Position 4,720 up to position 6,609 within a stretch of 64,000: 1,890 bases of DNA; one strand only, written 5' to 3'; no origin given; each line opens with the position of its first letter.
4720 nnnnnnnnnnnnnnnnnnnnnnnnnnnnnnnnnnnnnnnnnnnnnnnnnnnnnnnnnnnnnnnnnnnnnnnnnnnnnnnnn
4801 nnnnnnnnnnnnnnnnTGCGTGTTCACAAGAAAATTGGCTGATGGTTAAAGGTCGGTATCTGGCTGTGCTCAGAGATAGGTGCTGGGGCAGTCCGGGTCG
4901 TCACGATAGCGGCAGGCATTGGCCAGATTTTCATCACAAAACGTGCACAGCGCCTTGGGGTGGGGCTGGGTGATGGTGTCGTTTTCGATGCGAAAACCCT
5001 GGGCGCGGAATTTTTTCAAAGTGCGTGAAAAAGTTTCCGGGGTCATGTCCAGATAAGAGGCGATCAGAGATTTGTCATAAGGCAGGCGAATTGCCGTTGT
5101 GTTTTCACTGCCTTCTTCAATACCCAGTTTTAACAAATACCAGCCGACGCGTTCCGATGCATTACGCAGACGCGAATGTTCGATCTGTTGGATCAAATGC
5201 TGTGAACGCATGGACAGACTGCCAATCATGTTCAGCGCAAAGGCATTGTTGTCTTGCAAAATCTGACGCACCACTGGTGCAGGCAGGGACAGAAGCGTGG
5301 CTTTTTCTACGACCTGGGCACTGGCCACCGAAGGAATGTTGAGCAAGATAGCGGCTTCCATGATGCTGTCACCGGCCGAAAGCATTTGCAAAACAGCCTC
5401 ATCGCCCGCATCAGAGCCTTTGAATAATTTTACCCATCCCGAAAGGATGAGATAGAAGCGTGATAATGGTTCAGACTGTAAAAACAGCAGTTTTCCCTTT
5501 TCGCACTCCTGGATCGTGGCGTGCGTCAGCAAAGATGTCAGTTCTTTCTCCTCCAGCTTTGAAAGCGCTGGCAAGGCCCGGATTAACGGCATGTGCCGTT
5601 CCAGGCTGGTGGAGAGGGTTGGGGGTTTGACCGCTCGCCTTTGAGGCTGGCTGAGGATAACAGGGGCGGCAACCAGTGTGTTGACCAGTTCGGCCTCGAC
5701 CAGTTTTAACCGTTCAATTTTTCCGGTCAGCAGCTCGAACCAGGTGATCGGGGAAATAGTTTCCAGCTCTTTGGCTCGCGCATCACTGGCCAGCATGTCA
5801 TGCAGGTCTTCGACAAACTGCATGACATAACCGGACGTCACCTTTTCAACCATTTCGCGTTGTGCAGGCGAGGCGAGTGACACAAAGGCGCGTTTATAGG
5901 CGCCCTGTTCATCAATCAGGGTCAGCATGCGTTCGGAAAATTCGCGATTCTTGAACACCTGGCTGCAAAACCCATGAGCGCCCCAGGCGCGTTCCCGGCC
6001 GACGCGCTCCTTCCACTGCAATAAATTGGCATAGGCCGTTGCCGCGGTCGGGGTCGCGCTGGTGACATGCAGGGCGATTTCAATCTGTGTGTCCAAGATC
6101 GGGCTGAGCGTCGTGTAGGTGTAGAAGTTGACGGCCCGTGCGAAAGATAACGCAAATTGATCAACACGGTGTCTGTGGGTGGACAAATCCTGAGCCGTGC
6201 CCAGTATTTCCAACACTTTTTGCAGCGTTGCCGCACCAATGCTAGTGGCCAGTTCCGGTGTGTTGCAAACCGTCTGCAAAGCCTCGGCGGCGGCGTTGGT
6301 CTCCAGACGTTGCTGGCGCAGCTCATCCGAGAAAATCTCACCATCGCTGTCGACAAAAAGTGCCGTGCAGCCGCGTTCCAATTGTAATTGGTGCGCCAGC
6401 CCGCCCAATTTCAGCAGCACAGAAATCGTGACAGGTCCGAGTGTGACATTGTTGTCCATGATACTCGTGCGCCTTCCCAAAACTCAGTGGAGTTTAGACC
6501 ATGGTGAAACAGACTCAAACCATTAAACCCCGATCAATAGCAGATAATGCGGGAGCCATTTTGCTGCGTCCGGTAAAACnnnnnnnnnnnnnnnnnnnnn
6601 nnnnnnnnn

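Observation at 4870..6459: One-component NIT - Crp/Fnr - Cys-tail regulator at the head of the nar locus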

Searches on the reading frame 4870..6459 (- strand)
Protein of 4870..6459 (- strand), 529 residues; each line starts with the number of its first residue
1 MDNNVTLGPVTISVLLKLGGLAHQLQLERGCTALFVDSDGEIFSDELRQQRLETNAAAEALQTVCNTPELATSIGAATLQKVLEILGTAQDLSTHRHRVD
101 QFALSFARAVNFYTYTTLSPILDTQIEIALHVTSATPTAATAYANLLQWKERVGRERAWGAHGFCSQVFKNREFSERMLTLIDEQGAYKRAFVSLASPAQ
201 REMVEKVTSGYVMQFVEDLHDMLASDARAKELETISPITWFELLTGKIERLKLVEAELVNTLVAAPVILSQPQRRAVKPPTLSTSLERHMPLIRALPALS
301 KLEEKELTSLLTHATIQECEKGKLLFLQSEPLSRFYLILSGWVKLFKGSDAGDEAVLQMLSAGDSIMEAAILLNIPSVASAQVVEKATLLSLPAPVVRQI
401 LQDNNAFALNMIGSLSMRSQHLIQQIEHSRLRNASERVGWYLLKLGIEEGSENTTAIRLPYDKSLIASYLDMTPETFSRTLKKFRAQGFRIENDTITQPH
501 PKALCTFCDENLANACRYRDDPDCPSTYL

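Call 3: search_protein_families(library=pfam, proteins=[window:4870-6459:-], max_evalue=1)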
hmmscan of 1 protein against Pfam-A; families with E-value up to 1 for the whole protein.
window:4870-6459:- (529 aa): 8 families
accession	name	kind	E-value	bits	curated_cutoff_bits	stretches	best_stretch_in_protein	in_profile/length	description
PF08376.15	NIT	-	2.3e-39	136.6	24.9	1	21-262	2-238/239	Nitrate and nitrite sensing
PF00027.35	cNMP_binding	-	1e-15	57.9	27.5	1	317-404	2-89/89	Cyclic nucleotide-binding domain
PF13545.12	HTH_Crp_2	-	4.1e-11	43.1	27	1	436-505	1-68/70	Crp-like helix-turn-helix domain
PF13518.12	HTH_28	-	0.0046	17.5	25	0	355-382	5-30/52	Helix-turn-helix domain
PF00325.26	Crp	-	0.0053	16.9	21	1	466-488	8-30/32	Bacterial regulatory proteins, crp family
PF17660.6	BTRD1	-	0.043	14.2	23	1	467-491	5-29/50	Polyglycine hydrolase-like, structural repeat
PF13384.12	HTH_23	-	0.046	14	24.6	0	466-488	23-45/50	Homeodomain-like domain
PF21672.2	COMM_HN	-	0.24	12.4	23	0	249-287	49-87/103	COMMD2-7/10, HN domain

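Call 4: search_protein_families(library=ncbifam, proteins=[window:4870-6459:-], max_evalue=1)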
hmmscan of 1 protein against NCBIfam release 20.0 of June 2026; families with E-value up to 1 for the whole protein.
window:4870-6459:- (529 aa): 13 families
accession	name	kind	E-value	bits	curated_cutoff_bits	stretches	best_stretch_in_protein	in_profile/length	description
NF006901.0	PRK09392.1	equivalog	9.5e-38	129.8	211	1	292-509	8-222/236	transcriptional activator FtrB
NF050815.1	TransActFtrBCaul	equivalog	2.3e-30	105.7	300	1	288-507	6-222/251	transcriptional activator FtrB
NF008365.0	PRK11161.1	subfamily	3.7e-09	36.2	228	1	302-505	34-240/250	fumarate/nitrate reduction transcriptional regulator Fnr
NF041163.2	encap_f2b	equivalog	3.2e-08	33.1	400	1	293-411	73-193/450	family 2B encapsulin nanocompartment shell protein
TIGR03697.1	NtcA_cyano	equivalog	3.4e-07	30.2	244.95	1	322-503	1-187/193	global nitrogen regulator NtcA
NF008732.0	PRK11753.1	equivalog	6e-06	25.9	266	1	303-446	12-156/214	cAMP-activated global transcriptional regulator CRP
NF050806.1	TransRegFixKCaul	equivalog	5.5e-05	22.5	300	1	313-488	22-192/215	transcriptional regulator FixK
NF053664.1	TransRegPtrACyano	equivalog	9.5e-05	21.8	300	1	334-489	29-179/196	Crp/Fnr family transcriptional regulator PtrA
TIGR03896.1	cyc_nuc_ocin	subfamily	0.00011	21.7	161.05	1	290-426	137-277/317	bacteriocin-type transport-associated protein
NF058543.1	ActPatMycb56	equivalog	0.00045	19.2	460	1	302-386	7-90/317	acetyltransferase Pat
NF007707.0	PRK10402.1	subfamily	0.0049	16.5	180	1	314-433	31-150/226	transcriptional regulator YeiL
NF045989.1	TransRegFnrLRhodb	equivalog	0.07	12.3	300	1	451-489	176-214/245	transcriptional regulator FnrL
NF038106.1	gamma_NF038106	equivalog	0.08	13.2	50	0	464-492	35-63/93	PA4642 family protein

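Call 9: find_homologous_proteins(query=window:4870-6459:-, max_evalue=1e-10)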
Query window:4870-6459:- (529 aa): 290 proteins with E <= 1e-10 among 8000 candidates; the best 120 are listed.
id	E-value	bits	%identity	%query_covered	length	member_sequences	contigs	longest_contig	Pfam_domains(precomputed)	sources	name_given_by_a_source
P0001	0.0e+0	1053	90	100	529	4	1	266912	PF13545.13,PF00027.36,PF08376.16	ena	-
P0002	3.3e-288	974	83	100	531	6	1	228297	PF13545.13,PF00027.36,PF08376.16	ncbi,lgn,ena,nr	ncbi:MAG: hypothetical protein COA85_11745 [Robiginitomaculum sp.]|nr:MAG: hypothetical protein COA8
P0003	2.7e-270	915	78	100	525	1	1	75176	PF13545.13,PF00027.36,PF08376.16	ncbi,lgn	-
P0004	2.4e-269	912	79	100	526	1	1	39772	PF13545.13,PF00027.36,PF08376.16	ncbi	-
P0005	4.6e-258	875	75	100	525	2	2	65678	PF13545.13,PF00027.36,PF08376.16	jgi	jgi:CRP-like cAMP-binding protein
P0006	1.0e-251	854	73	100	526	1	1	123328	PF13545.13,PF00027.36,PF08376.16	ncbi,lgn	-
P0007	1.4e-243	827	70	100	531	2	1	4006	PF13545.13,PF00027.36,PF08376.16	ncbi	-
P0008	1.0e-239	814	68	100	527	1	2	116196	PF13545.13,PF00027.36,PF08376.16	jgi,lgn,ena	-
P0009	1.8e-214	731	63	100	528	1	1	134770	PF13545.13,PF00027.36,PF08376.16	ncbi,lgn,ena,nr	ncbi:MAG: hypothetical protein COA47_08825 [Robiginitomaculum sp.]|nr:MAG: hypothetical protein COA4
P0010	3.1e-212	724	64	98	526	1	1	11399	PF13545.13,PF00027.36,PF08376.16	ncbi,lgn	-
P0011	6.5e-208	709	63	98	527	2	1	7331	PF13545.13,PF00027.36,PF08376.16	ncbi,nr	ncbi:MAG: nitrate- and nitrite sensing domain-containing protein [Robiginitomaculum sp.]|nr:nitrate-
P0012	1.9e-205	701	63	98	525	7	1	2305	PF13545.13,PF00027.36,PF08376.16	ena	-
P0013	4.3e-202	690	61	100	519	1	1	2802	PF13545.13,PF00027.36,PF08376.16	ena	-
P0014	1.2e-200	685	60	100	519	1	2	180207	PF13545.13,PF00027.36,PF08376.16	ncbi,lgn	-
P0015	7.6e-199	680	59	98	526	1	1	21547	PF13545.13,PF00027.36,PF08376.16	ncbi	-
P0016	3.8e-197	674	59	100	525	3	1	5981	PF13545.13,PF00027.36,PF08376.16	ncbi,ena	-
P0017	6.1e-197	673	59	99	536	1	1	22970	PF13545.13,PF00027.36,PF08376.16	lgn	-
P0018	1.8e-194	665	59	100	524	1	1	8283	PF13545.13,PF00027.36,PF08376.16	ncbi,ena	-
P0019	1.6e-193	662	58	100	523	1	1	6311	PF13545.13,PF00027.36,PF08376.16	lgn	-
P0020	1.8e-192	659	59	100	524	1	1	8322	PF13545.13,PF00027.36,PF08376.16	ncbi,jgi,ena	-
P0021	9.4e-192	656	59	98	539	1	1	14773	PF13545.13,PF00027.36,PF08376.16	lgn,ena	-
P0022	2.4e-191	655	59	100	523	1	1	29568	PF13545.13,PF00027.36,PF08376.16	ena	-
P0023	6.7e-191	653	57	100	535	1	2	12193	PF13545.13,PF00027.36,PF08376.16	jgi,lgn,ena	-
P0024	4.4e-190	651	58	98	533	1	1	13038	PF13545.13,PF00027.36,PF08376.16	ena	-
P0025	1.5e-189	649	57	100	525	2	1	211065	PF13545.13,PF00027.36,PF08376.16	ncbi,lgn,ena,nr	ncbi:MAG: hypothetical protein COA43_01770 [Robiginitomaculum sp.]|nr:MAG: hypothetical protein COA4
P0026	2.6e-189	648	57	100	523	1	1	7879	PF13545.13,PF00027.36,PF08376.16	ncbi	-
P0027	4.2e-189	647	57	100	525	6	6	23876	PF13545.13,PF00027.36,PF08376.16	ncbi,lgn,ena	-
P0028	4.8e-189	647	58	100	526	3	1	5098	PF13545.13,PF00027.36,PF08376.16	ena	-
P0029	9.0e-189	646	58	100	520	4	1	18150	PF13545.13,PF00027.36,PF08376.16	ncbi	-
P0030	1.3e-188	646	59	98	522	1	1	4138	PF13545.13,PF00027.36,PF08376.16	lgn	-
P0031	1.7e-188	645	58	100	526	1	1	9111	PF13545.13,PF00027.36,PF08376.16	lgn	-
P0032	2.8e-188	645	58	98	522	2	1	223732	PF13545.13,PF00027.36,PF08376.16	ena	-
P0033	3.2e-188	645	57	100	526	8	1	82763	PF13545.13,PF00027.36,PF08376.16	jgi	-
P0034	4.2e-188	644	58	100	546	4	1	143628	PF13545.13,PF00027.36,PF08376.16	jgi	-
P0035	8.6e-188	643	58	98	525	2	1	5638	PF13545.13,PF00027.36,PF08376.16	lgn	-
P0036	1.0e-187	643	58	98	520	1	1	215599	PF13545.13,PF00027.36,PF08376.16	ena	-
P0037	2.5e-187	642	58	98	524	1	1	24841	PF13545.13,PF00027.36,PF08376.16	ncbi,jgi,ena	-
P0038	3.5e-187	641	58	100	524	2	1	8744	PF13545.13,PF00027.36,PF08376.16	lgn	-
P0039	4.7e-187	641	58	98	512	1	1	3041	PF13545.13,PF00027.36,PF08376.16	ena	-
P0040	6.4e-187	640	57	100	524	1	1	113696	PF13545.13,PF00027.36,PF08376.16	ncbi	-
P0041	2.1e-186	639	56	100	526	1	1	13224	PF13545.13,PF00027.36,PF08376.16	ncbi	-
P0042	2.6e-186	638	59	98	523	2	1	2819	PF13545.13,PF00027.36,PF08376.16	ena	-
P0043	3.3e-186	638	58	98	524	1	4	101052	PF13545.13,PF00027.36,PF08376.16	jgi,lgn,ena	-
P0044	1.3e-185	636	57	100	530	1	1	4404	PF13545.13,PF00027.36,PF08376.16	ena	-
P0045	2.6e-185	635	58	97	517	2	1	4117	PF13545.13,PF00027.36,PF08376.16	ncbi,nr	ncbi:MAG: nitrate- and nitrite sensing domain-containing protein, partial [Robiginitomaculum sp.]|nr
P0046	2.8e-185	635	57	98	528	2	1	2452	PF13545.13,PF00027.36,PF08376.16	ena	-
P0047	4.3e-185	634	57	98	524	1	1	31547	PF13545.13,PF00027.36,PF08376.16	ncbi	-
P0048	7.8e-185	633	58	98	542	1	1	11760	PF13545.13,PF00027.36,PF08376.16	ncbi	-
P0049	2.1e-184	632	57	100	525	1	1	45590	PF13545.13,PF00027.36,PF08376.16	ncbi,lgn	-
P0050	3.1e-184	631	56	100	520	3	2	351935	PF13545.13,PF00027.36,PF08376.16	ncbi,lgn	-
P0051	7.1e-184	630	56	100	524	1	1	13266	PF13545.13,PF00027.36,PF08376.16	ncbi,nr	ncbi:MAG: nitrate- and nitrite sensing domain-containing protein [Rhizobiaceae bacterium]|nr:nitrate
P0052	5.8e-183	627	55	100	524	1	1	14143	PF13545.13,PF00027.36,PF08376.16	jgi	-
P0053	9.8e-182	623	55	97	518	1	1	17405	PF13545.13,PF00027.36,PF08376.16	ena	-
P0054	1.6e-181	622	55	100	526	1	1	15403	PF13545.13,PF00027.36,PF08376.16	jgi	jgi:CRP-like cAMP-binding protein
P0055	4.1e-181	621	57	98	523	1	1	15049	PF13545.13,PF00027.36,PF08376.16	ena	-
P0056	8.5e-180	617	61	90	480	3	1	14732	PF13545.13,PF00027.36,PF08376.16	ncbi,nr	ncbi:MAG: nitrate- and nitrite sensing domain-containing protein, partial [Robiginitomaculum sp.]|nr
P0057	2.5e-178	612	55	97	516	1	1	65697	PF13545.13,PF00027.36,PF08376.16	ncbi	-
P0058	1.7e-175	603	54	98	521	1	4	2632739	PF13545.13,PF00027.36,PF08376.16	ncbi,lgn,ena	ncbi:MAG: nitrate- and nitrite sensing domain-containing protein [Robiginitomaculum sp.]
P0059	3.1e-175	602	55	98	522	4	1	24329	PF13545.13,PF00027.36,PF08376.16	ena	-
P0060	6.2e-173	594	53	97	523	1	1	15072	PF13545.13,PF00027.36,PF08376.16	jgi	jgi:CRP-like cAMP-binding protein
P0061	8.3e-173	594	61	85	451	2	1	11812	PF13545.13,PF00027.36,PF08376.16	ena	-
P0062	8.3e-172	590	54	98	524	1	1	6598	PF13545.13,PF00027.36,PF08376.16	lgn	-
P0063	2.0e-163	563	65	74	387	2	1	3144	PF13545.13,PF00027.36,PF08376.16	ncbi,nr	ncbi:MAG: cyclic nucleotide-binding domain-containing protein, partial [Henriciella sp.]|nr:cyclic n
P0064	7.1e-163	561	51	98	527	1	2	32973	PF13545.13,PF00027.36,PF08376.16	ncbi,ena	-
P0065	6.6e-160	551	63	74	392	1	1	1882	PF13545.13,PF00027.36,PF08376.16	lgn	-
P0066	1.7e-152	527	48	99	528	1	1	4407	PF13545.13,PF00027.36,PF08376.16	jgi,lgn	-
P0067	1.5e-150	520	49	97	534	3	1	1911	PF13545.13,PF00027.36,PF08376.16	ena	-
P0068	3.8e-149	516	47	100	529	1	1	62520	PF13545.13,PF00027.36,PF08376.16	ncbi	-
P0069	1.2e-148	514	47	99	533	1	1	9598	PF13545.13,PF00027.36,PF08376.16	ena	-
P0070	8.6e-148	511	48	100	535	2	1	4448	PF13545.13,PF00027.36,PF08376.16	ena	-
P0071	1.4e-142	494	47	96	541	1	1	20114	PF13545.13,PF00027.36,PF08376.16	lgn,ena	-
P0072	2.7e-130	453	42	97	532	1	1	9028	PF13545.13,PF00027.36,PF08376.16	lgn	-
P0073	7.9e-130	452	42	97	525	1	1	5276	PF13545.13,PF00027.36,PF08376.16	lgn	-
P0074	1.2e-129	451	43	98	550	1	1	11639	PF13545.13,PF00027.36,PF08376.16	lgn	-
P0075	1.2e-129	451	43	97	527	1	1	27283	PF13545.13,PF00027.36,PF08376.16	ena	-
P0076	6.8e-129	449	42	97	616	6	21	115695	PF13545.13,PF00027.36,PF08376.16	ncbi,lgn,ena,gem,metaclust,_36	metaclust:\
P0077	1.5e-127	444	43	96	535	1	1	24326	PF13545.13,PF00027.36,PF08376.16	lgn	-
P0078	2.7e-127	444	44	96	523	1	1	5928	PF13545.13,PF00027.36,PF08376.16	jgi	jgi:CRP-like cAMP-binding protein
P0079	3.0e-127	443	43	97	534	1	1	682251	PF13545.13,PF00027.36,PF08376.16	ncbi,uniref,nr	ncbi:nitrate- and nitrite sensing domain-containing protein [Kordiimonas marina]|uniref:nitrate- and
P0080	4.3e-127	443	64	62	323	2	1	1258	PF13545.13,PF00027.36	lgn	-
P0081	7.7e-127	442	43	97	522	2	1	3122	PF13545.13,PF00027.36,PF08376.16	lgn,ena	-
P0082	1.6e-126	441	42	96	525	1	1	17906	PF13545.13,PF00027.36,PF08376.16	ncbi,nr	ncbi:MAG: nitrate- and nitrite sensing domain-containing protein [Alphaproteobacteria bacterium]|nr:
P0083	1.6e-126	441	42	97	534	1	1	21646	PF13545.13,PF00027.36,PF08376.16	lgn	-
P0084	1.9e-126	441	42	99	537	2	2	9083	PF13545.13,PF00027.36,PF08376.16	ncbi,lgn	-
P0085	2.1e-126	441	43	97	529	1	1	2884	PF13545.13,PF00027.36,PF08376.16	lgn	-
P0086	2.7e-126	440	43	96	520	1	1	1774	PF13545.13,PF00027.36,PF08376.16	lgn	-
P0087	4.9e-126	439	41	97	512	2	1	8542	PF13545.13,PF00027.36,PF08376.16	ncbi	-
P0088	7.0e-126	439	42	97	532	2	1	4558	PF13545.13,PF00027.36,PF08376.16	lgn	-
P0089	7.9e-126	439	42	95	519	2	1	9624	PF13545.13,PF00027.36,PF08376.16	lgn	-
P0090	4.7e-125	436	42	97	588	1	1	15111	PF13545.13,PF00027.36,PF08376.16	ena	-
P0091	5.1e-125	436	42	97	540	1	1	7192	PF13545.13,PF00027.36,PF08376.16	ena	-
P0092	6.4e-125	436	41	97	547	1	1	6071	PF13545.13,PF00027.36,PF08376.16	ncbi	-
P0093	1.1e-124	435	43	97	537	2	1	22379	PF13545.13,PF00027.36,PF08376.16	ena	-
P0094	1.2e-124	435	42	96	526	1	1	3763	PF13545.13,PF00027.36,PF08376.16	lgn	-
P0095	1.8e-124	434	41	96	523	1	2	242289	PF13545.13,PF00027.36,PF08376.16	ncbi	-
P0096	1.9e-124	434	41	96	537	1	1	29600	PF13545.13,PF00027.36,PF08376.16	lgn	-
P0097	2.2e-124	434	42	98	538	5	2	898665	PF13545.13,PF00027.36,PF08376.16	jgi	-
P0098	4.5e-124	433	41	99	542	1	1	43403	PF13545.13,PF00027.36,PF08376.16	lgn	-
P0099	7.2e-124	432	42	96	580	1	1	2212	PF13545.13,PF00027.36,PF08376.16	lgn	-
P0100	8.2e-124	432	41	97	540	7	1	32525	PF13545.13,PF00027.36,PF08376.16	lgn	-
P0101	1.1e-123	432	42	97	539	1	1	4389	PF13545.13,PF00027.36,PF08376.16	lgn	-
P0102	1.2e-123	432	41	98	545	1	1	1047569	PF13545.13,PF00027.36,PF08376.16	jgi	jgi:CRP-like cAMP-binding protein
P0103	1.2e-123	432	42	97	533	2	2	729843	PF13545.13,PF00027.36,PF08376.16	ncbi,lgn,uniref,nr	ncbi:nitrate- and nitrite sensing domain-containing protein [Kordiimonas lacus]|uniref:cAMP-binding 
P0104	1.4e-123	431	42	97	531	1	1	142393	PF13545.13,PF00027.36,PF08376.16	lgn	-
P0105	1.8e-123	431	41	97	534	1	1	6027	PF13545.13,PF00027.36,PF08376.16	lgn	-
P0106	2.1e-123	431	42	96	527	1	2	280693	PF13545.13,PF00027.36,PF08376.16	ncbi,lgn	-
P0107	2.7e-123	430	41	99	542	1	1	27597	PF13545.13,PF00027.36,PF08376.16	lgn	-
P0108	3.0e-123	430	41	96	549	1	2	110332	PF13545.13,PF00027.36,PF08376.16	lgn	-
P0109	3.2e-123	430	42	97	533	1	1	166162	PF13545.13,PF00027.36,PF08376.16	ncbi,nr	ncbi:MAG: nitrate- and nitrite sensing domain-containing protein [Alphaproteobacteria bacterium]|nr:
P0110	7.9e-123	429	41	97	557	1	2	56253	PF13545.13,PF00027.36,PF08376.16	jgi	jgi:CRP-like cAMP-binding protein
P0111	1.4e-122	428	41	97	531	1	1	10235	PF13545.13,PF00027.36,PF08376.16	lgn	-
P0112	1.6e-122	428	42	96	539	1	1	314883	PF13545.13,PF00027.36,PF08376.16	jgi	jgi:CRP-like cAMP-binding protein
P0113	1.7e-122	428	40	97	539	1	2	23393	PF13545.13,PF00027.36,PF08376.16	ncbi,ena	-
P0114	1.9e-122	428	41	99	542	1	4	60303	PF13545.13,PF00027.36,PF08376.16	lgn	-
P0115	1.9e-122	428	40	96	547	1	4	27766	PF13545.13,PF00027.36,PF08376.16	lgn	-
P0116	6.3e-122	426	41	96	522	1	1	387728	PF13545.13,PF00027.36,PF08376.16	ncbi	-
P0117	7.0e-122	426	41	97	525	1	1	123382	PF13545.13,PF00027.36,PF08376.16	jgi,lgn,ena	-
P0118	7.9e-122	426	42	97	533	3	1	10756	PF13545.13,PF00027.36,PF08376.16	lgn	-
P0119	1.0e-121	425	40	99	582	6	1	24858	PF13545.13,PF00027.36,PF08376.16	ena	-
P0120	1.0e-121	425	41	99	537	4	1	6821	PF13545.13,PF00027.36,PF08376.16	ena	-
